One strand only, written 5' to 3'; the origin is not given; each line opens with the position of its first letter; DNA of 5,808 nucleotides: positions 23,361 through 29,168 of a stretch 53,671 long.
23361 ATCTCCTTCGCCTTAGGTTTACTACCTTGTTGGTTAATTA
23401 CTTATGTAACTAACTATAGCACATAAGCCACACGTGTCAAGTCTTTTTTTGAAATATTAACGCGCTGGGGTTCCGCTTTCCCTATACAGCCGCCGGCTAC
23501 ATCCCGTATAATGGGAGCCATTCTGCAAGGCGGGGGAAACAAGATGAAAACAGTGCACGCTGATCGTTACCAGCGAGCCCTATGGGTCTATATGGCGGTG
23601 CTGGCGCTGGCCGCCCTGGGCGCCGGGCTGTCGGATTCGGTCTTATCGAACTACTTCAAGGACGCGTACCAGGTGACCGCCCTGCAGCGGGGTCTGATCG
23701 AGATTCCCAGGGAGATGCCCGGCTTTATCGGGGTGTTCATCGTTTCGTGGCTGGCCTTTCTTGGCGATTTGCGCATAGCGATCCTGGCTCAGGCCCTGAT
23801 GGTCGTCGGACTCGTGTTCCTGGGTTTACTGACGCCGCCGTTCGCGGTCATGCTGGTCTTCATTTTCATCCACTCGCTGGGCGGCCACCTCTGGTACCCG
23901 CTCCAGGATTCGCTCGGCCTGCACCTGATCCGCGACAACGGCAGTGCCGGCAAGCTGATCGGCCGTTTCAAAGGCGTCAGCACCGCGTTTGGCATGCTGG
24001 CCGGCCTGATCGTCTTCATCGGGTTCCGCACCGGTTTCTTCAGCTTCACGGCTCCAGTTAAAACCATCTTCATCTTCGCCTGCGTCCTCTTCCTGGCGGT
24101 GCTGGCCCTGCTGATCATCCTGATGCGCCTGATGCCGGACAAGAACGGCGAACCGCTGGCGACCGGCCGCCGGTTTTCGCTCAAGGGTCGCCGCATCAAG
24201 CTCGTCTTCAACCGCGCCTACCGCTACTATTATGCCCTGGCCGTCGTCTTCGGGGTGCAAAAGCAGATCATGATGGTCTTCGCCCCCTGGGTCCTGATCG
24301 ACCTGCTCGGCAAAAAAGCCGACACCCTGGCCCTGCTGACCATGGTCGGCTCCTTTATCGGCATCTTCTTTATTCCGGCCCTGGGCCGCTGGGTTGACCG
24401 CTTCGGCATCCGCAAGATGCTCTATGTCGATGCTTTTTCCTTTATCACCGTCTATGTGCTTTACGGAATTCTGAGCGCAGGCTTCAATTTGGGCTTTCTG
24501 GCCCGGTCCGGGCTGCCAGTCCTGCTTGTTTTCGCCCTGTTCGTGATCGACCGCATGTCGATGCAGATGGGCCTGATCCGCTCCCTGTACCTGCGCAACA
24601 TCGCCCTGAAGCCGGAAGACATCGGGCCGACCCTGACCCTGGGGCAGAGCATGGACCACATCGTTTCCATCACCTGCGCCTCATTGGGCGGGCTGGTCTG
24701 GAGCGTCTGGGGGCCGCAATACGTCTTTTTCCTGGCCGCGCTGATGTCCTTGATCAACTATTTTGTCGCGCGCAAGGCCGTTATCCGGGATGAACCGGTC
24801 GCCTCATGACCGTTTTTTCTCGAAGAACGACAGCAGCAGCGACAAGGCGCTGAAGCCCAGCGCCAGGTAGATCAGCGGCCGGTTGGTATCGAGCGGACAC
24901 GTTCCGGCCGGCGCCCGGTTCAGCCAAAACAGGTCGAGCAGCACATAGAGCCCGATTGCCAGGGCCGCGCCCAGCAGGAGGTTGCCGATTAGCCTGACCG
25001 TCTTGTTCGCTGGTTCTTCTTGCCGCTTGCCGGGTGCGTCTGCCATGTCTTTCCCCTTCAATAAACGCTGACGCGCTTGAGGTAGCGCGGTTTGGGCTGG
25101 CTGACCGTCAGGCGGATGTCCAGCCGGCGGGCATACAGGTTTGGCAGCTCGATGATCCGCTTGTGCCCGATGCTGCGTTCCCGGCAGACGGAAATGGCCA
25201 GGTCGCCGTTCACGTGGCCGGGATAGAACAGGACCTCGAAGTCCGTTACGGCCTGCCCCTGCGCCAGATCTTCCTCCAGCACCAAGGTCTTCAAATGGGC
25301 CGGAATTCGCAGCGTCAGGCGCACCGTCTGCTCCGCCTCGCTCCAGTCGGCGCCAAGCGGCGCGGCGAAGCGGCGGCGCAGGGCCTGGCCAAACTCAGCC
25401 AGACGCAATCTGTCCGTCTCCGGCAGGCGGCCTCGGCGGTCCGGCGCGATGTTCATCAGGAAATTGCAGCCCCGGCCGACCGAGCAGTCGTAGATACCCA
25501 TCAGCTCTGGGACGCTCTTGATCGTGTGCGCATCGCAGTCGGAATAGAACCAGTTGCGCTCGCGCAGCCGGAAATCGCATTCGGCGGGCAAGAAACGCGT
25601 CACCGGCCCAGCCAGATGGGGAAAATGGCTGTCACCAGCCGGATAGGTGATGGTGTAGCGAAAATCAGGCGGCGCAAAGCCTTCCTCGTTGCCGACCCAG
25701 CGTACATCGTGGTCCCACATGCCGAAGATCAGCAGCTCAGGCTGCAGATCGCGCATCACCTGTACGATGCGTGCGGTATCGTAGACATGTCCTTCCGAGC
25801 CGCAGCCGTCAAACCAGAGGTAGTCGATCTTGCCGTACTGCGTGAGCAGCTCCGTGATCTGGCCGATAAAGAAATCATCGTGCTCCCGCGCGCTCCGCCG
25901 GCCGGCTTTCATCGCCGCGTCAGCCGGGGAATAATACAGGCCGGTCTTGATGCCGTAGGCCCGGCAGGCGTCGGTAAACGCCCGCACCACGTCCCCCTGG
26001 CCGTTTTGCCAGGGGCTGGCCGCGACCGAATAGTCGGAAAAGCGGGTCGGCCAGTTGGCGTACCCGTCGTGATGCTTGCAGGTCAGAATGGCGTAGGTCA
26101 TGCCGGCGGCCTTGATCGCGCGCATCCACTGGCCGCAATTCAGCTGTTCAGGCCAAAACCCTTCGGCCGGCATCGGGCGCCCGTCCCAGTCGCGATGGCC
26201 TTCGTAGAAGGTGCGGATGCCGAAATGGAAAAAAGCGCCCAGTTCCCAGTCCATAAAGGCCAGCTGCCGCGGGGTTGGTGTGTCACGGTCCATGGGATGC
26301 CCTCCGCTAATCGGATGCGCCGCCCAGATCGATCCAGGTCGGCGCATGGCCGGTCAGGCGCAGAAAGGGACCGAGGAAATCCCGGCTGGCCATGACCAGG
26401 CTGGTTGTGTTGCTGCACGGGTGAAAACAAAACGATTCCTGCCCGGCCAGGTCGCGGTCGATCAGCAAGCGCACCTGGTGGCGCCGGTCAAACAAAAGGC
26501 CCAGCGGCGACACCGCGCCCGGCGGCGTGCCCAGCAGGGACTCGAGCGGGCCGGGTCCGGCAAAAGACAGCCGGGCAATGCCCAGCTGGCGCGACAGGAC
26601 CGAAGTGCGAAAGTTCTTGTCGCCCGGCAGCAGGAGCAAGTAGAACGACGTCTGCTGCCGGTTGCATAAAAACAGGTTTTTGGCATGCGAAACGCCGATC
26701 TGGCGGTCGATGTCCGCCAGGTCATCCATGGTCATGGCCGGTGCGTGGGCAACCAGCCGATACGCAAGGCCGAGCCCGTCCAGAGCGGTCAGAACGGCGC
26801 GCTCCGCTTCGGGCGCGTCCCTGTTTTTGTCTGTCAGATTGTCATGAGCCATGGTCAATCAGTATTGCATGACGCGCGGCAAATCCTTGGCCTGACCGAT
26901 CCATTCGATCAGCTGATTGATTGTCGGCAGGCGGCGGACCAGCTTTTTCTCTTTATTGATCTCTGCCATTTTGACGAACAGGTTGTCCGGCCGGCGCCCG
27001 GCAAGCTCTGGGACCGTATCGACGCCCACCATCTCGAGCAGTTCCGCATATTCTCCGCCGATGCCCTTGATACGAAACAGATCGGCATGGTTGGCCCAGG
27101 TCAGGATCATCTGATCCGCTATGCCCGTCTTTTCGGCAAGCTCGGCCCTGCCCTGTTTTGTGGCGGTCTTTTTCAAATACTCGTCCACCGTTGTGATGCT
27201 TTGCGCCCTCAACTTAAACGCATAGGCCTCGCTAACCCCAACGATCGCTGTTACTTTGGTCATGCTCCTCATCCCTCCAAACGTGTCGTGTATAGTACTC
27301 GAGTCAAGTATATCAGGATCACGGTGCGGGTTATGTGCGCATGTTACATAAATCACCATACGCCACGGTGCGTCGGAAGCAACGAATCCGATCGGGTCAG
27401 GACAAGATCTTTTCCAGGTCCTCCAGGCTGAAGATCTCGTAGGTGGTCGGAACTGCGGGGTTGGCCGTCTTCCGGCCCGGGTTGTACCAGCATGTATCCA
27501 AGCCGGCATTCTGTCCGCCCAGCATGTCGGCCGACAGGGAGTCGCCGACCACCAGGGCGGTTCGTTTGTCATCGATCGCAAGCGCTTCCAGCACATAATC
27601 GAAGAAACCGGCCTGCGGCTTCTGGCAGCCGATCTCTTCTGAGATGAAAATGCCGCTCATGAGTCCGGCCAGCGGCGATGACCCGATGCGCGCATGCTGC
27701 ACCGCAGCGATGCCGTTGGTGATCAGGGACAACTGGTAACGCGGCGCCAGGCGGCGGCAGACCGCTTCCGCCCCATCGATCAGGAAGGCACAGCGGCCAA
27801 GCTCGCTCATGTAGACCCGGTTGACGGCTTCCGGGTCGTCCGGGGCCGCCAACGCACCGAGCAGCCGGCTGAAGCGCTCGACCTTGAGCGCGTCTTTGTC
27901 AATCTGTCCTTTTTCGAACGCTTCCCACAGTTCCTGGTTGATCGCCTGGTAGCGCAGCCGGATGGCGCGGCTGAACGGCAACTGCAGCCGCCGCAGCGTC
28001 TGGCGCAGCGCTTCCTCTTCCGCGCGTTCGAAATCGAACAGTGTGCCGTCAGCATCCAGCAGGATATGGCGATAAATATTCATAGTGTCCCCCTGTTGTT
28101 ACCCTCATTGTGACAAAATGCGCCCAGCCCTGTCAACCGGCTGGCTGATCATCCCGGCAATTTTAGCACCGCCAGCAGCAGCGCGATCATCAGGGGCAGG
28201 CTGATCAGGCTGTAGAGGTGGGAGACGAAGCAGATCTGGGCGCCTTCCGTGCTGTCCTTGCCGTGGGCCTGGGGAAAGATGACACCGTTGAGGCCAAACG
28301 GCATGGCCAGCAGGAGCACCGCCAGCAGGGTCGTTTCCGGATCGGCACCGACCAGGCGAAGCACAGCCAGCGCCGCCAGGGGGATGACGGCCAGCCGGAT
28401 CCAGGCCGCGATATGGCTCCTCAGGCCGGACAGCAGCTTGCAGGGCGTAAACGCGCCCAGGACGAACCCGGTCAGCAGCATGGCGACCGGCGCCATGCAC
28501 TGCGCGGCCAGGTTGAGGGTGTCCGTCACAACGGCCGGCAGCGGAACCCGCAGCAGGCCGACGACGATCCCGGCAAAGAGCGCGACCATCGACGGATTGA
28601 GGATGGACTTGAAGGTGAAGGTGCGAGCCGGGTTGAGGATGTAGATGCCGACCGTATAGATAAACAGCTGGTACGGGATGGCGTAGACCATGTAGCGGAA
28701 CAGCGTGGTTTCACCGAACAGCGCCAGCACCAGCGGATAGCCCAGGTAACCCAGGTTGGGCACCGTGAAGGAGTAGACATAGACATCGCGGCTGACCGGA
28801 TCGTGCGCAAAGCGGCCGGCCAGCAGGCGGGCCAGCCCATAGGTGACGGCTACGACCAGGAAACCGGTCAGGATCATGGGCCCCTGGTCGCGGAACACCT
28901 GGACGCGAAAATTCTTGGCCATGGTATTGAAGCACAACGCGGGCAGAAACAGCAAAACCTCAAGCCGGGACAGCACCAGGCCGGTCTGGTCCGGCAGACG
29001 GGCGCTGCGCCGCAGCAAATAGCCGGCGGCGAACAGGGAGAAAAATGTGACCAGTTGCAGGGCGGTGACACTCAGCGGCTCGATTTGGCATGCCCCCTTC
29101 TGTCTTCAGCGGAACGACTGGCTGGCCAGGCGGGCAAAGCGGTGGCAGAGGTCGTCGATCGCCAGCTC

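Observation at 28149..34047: Uncharacterised catabolic operon: Gfo/Idh/MocA, nucleoside hydrolase, SDR, DHQase-like, ADP-ribosylglycohydrolase, AEC transporter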

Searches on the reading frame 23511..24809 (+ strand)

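Call 44: search_protein_families(library=pfam, proteins=[window:23511-24809:+])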
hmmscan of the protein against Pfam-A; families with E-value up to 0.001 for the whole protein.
window:23511-24809:+ (432 aa): 1 family
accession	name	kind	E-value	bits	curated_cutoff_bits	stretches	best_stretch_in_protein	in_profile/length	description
PF07690.21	MFS_1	-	8.1e-13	48.4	33.4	1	30-359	4-318/347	Major Facilitator Superfamily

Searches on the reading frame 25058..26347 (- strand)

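Call 44: search_protein_families(library=pfam, proteins=[window:25058-26347:-])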
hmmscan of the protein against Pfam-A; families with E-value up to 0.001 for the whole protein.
window:25058-26347:- (429 aa): 1 family
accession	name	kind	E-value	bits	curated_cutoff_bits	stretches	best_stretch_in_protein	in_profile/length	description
PF01120.23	Alpha_L_fucos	-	4.7e-38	131.9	25.2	1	61-324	86-341/345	Alpha-L-fucosidase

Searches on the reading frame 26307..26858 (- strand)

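Call 44: search_protein_families(library=pfam, proteins=[window:26307-26858:-])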
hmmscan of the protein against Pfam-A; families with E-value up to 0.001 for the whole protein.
window:26307-26858:- (183 aa): 1 family
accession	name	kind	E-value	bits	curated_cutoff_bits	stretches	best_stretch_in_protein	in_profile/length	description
PF04073.20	tRNA_edit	-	8.6e-23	81.2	25.5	1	38-161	1-120/123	Aminoacyl-tRNA editing domain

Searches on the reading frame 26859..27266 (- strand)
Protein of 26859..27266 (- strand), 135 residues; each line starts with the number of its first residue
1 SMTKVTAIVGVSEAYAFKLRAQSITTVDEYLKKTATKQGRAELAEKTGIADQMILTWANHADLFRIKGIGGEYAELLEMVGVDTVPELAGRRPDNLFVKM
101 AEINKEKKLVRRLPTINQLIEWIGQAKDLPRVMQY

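Call 44: search_protein_families(library=pfam, proteins=[window:26859-27266:-])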
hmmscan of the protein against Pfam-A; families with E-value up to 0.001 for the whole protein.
window:26859-27266:- (135 aa): 3 families
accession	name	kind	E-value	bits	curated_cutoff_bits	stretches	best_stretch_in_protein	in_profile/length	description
PF14229.12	DUF4332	-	6.4e-38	130.1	23.2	1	10-129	2-122/122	Domain of unknown function (DUF4332)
PF14520.12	HHH_5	-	0.00012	22.9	27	0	62-95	3-36/57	Helix-hairpin-helix domain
PF11731.14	Cdd1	-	0.00014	22.5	25.5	1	61-105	6-50/86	Pathogenicity locus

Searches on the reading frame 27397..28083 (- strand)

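Call 4: search_protein_families(library=pfam, proteins=[window:27397-28083:-])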
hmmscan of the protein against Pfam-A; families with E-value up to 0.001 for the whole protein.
window:27397-28083:- (228 aa): 3 families
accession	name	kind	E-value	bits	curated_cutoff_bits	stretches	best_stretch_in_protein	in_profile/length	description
PF00702.32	Hydrolase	-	4.6e-15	57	26.4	1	4-194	1-191/191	haloacid dehalogenase-like hydrolase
PF13419.12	HAD_2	-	1.6e-12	48.4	23.8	1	7-199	1-177/178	Haloacid dehalogenase-like hydrolase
PF13242.12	Hydrolase_like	-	2.4e-11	43.8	22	1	153-207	2-55/75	HAD-hyrolase-like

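Call 5: search_protein_families(library=ncbifam, proteins=[window:27397-28083:-])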
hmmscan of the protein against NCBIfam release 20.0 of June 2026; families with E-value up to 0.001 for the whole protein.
window:27397-28083:- (228 aa): 20 families
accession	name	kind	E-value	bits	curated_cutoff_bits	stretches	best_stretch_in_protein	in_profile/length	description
TIGR02254.1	YjjG_YfnB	equivalog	2.1e-64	217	159.9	1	4-227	1-223/223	YjjG family noncanonical pyrimidine nucleotidase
NF052576.1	PymNtasePynAStpc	equivalog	3.4e-51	174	350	1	4-227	3-227/229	pyrimidine 5'-nucleotidase PynA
NF006976.0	PRK09449.1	equivalog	2.5e-47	161.3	183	1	4-227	3-222/225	pyrimidine 5'-nucleotidase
TIGR02253.1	CTE7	subfamily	1.2e-20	74.2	169.75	1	5-223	3-220/221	TIGR02253 family HAD-type hydrolase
TIGR01549.1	HAD-SF-IA-v1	subfamily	9.5e-13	48.8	23.3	1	142-194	101-149/149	HAD-IA family hydrolase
NF053830.1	RUBPPhHalo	equivalog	4.2e-11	42.9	330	1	7-208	5-211/234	ribulose-1,5-bisphosphate 5-phosphatase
TIGR02252.1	DREG-2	subfamily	9.2e-11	41.9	155.2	1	5-199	1-203/203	HAD hydrolase, REG-2-like, family IA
TIGR01428.1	HAD_type_II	equivalog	2.1e-09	37.7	125.4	1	6-201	3-191/197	haloacid dehalogenase type II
TIGR01662.1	HAD-SF-IIIA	subfamily_domain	1.8e-08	34.6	44.6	1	116-202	42-140/141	HAD-IIIA family hydrolase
TIGR01460.1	HAD-SF-IIA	subfamily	2.1e-08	34.3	100.15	1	134-200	176-243/246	HAD-IIA family hydrolase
NF008018.0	PRK10748.1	equivalog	7e-07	28.7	225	1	108-204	121-211/238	5-amino-6-(5-phospho-D-ribitylamino)uracil phosphatase YigB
TIGR01459.1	HAD-SF-IIA-hyp4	hypoth_equivalog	1.4e-05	24.6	103.75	1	153-199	193-239/242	TIGR01459 family HAD-type hydrolase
TIGR01656.1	Histidinol-ppas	subfamily_domain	1.6e-05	24.9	84.15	1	148-199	95-144/149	histidinol-phosphate phosphatase domain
NF009695.0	PRK13222.1-2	equivalog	4e-05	23.2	225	1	91-197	85-190/226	phosphoglycolate phosphatase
NF009804.0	PRK13288.1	equivalog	4.4e-05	23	218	1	115-199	98-180/215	pyrophosphatase PpaX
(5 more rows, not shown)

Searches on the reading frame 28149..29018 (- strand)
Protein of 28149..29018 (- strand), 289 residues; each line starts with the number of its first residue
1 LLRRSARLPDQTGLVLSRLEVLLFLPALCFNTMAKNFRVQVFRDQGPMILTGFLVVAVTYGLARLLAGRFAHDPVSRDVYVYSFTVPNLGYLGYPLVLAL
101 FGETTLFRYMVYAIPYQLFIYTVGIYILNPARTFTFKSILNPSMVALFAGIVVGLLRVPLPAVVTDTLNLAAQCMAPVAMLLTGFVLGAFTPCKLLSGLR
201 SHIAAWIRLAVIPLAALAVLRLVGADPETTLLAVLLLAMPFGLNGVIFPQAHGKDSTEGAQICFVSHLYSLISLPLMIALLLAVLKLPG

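Call 4: search_protein_families(library=pfam, proteins=[window:28149-29018:-])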
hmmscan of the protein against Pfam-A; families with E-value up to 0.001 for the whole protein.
window:28149-29018:- (289 aa): 1 family
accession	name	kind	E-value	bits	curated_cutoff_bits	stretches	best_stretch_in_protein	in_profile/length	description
PF03547.23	Mem_trans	-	1.3e-31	109.9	25.7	2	133-278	195-343/343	Membrane transport protein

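Call 5: search_protein_families(library=ncbifam, proteins=[window:28149-29018:-])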
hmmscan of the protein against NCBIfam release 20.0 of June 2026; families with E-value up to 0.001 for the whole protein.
window:28149-29018:- (289 aa): 2 families
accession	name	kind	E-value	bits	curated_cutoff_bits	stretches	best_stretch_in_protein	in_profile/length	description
TIGR00946.1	2a69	subfamily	1.7e-14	53.7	246.05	1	14-281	36-334/336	auxin efflux carrier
NF007384.0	PRK09903.1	equivalog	0.00062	19.1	404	0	17-278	37-307/314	transporter YfdV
